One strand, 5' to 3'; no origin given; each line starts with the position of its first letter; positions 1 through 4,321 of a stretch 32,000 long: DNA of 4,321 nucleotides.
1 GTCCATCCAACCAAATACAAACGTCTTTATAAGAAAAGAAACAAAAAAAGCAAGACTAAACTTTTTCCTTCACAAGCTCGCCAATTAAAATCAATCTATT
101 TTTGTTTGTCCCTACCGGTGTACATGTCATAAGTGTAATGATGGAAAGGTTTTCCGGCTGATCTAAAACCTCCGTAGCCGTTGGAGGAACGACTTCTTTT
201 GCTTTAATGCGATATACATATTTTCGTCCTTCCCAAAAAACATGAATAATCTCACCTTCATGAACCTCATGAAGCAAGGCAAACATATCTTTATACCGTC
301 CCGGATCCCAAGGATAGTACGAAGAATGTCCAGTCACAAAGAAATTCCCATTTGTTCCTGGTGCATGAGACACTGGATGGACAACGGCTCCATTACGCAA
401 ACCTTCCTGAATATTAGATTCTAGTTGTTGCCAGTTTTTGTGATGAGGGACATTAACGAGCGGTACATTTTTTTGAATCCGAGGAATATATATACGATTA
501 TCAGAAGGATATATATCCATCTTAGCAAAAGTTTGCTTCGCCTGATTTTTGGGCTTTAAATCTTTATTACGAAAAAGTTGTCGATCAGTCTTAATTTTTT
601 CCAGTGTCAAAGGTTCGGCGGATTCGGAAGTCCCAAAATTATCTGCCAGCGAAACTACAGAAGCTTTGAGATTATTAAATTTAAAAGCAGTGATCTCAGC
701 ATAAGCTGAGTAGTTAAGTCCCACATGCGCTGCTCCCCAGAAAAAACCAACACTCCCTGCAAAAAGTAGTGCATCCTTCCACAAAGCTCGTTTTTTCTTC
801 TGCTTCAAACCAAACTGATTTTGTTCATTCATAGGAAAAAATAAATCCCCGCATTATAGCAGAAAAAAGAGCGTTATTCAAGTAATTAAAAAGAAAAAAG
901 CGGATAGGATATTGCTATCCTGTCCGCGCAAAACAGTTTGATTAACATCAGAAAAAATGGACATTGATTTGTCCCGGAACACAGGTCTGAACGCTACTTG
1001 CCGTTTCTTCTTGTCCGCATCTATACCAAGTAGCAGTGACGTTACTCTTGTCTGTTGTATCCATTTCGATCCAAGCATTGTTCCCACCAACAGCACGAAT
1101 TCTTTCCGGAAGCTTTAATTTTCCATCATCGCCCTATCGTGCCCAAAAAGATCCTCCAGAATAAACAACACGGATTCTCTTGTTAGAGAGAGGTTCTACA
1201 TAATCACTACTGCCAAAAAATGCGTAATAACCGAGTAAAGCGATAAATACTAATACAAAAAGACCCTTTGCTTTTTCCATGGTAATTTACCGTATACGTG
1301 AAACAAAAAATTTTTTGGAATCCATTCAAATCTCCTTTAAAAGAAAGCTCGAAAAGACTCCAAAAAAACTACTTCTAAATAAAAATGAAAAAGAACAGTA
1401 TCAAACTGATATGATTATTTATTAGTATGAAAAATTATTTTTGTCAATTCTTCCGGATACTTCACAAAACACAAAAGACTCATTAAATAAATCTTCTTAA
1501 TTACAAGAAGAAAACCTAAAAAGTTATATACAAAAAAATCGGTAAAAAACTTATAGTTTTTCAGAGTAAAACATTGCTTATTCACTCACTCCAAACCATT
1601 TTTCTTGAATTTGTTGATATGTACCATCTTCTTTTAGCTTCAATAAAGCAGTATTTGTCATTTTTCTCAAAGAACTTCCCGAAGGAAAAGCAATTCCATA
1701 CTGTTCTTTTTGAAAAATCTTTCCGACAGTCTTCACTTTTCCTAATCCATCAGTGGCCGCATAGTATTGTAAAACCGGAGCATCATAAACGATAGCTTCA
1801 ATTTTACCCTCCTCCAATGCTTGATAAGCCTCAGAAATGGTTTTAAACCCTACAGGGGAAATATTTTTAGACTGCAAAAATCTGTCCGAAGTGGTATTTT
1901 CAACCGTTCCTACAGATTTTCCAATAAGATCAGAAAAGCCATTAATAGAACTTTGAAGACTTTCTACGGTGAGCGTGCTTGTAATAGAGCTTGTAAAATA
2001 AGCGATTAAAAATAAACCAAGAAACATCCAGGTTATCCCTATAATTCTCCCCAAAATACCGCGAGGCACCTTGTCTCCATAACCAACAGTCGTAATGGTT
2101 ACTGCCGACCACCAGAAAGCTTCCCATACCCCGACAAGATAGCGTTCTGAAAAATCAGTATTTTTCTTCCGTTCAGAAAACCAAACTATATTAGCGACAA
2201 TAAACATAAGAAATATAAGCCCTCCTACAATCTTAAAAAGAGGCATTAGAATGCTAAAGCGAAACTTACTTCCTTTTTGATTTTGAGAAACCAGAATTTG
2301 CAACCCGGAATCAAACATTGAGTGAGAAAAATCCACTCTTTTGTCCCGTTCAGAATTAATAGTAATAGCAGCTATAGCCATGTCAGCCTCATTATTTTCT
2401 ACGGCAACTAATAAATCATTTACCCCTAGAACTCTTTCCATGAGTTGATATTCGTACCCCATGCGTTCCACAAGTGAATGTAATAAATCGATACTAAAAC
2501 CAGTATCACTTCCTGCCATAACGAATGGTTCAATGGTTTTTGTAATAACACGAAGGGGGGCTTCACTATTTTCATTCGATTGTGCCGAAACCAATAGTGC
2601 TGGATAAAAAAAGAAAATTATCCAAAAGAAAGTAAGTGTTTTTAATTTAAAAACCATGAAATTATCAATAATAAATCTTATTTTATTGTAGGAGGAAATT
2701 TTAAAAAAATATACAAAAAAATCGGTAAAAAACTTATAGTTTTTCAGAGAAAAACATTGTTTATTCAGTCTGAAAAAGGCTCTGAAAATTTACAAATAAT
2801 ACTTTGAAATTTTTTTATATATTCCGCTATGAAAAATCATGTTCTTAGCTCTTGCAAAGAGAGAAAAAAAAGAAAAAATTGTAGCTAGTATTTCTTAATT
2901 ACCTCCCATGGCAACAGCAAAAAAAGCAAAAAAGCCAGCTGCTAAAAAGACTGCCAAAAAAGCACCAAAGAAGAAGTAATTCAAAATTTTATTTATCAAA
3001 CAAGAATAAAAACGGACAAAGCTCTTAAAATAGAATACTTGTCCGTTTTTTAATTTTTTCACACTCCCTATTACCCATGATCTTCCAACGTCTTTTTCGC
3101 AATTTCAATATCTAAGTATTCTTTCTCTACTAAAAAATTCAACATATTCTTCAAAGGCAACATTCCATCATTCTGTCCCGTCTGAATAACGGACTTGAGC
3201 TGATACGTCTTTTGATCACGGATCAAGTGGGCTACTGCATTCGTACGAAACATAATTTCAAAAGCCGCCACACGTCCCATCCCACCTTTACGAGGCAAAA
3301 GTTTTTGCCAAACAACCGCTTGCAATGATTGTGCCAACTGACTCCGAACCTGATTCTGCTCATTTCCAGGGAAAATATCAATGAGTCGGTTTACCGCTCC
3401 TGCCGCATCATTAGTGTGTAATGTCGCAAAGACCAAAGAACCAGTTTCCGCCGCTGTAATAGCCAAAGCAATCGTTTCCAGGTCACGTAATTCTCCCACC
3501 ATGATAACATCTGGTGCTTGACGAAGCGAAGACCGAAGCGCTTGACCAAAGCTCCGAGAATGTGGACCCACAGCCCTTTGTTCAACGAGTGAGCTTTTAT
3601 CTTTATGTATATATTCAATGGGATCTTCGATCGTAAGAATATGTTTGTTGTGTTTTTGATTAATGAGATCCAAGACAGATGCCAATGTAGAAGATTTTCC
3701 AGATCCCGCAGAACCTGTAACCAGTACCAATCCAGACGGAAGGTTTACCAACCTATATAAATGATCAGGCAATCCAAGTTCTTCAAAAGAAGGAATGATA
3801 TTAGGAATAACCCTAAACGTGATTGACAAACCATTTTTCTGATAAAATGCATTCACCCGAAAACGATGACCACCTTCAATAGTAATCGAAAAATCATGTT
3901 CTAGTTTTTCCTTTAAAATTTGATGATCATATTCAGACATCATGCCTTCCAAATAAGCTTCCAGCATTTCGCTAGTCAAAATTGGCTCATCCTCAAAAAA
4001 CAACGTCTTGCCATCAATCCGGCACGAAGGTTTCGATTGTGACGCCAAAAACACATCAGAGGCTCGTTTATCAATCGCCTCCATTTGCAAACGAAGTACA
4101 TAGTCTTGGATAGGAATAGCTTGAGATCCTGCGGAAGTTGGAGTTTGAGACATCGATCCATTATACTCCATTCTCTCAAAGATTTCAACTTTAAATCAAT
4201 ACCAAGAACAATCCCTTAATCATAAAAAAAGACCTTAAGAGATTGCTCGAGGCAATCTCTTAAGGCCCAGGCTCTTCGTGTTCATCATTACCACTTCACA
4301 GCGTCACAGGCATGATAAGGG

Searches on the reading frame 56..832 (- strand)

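Call 6: search_protein_families(library=pfam, proteins=[window:56-832:-], max_evalue=0.001)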
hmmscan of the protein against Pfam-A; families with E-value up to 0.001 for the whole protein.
window:56-832:- (258 aa): 1 family
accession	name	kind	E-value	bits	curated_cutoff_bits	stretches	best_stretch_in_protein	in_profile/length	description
PF04203.18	Sortase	-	4.5e-22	78.6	26.6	1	114-254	1-125/125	Sortase domain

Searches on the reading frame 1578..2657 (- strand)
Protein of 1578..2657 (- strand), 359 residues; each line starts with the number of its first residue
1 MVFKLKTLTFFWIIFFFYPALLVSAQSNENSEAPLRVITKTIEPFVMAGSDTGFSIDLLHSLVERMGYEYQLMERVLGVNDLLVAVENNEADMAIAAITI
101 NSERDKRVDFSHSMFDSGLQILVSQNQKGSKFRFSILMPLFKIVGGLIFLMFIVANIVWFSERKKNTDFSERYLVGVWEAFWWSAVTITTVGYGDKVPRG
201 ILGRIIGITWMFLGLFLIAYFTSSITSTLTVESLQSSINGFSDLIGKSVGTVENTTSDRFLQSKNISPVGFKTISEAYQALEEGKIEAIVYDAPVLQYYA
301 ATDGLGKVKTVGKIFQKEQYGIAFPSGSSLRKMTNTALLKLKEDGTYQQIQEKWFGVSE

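Call 6: search_protein_families(library=pfam, proteins=[window:1578-2657:-], max_evalue=0.001)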
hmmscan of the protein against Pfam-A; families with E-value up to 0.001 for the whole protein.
window:1578-2657:- (359 aa): 5 families
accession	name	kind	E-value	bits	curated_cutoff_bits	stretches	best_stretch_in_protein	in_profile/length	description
PF00497.25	SBP_bac_3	-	4.1e-26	91.7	26.4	1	39-356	5-131/132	Bacterial extracellular solute-binding proteins, family 3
PF00060.32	Lig_chan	-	3e-18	66.5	30.8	1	147-249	8-114/146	Ligand-gated ion channel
PF07885.22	Ion_trans_2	-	8.6e-15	54.8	22.5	1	149-230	3-78/79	Ion channel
PF10613.14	Lig_chan-Glu_bd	-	3.6e-13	50.1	30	1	35-126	3-114/115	Ligated ion channel L-glutamate- and glycine-binding site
PF00520.37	Ion_trans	-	3.4e-08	33.4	25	1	136-230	125-234/241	Ion transport protein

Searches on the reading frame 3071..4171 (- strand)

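Call 6: search_protein_families(library=pfam, proteins=[window:3071-4171:-], max_evalue=0.001)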
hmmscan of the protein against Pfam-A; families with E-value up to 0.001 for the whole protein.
window:3071-4171:- (366 aa): 2 families
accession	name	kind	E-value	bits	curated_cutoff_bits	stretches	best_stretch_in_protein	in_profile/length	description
PF00437.27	T2SSE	-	7.5e-48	163.5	24.9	1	20-294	7-280/370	Type II/IV secretion system protein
PF13191.12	AAA_16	-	7.7e-05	23.7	32.6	1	144-237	21-103/167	AAA ATPase domain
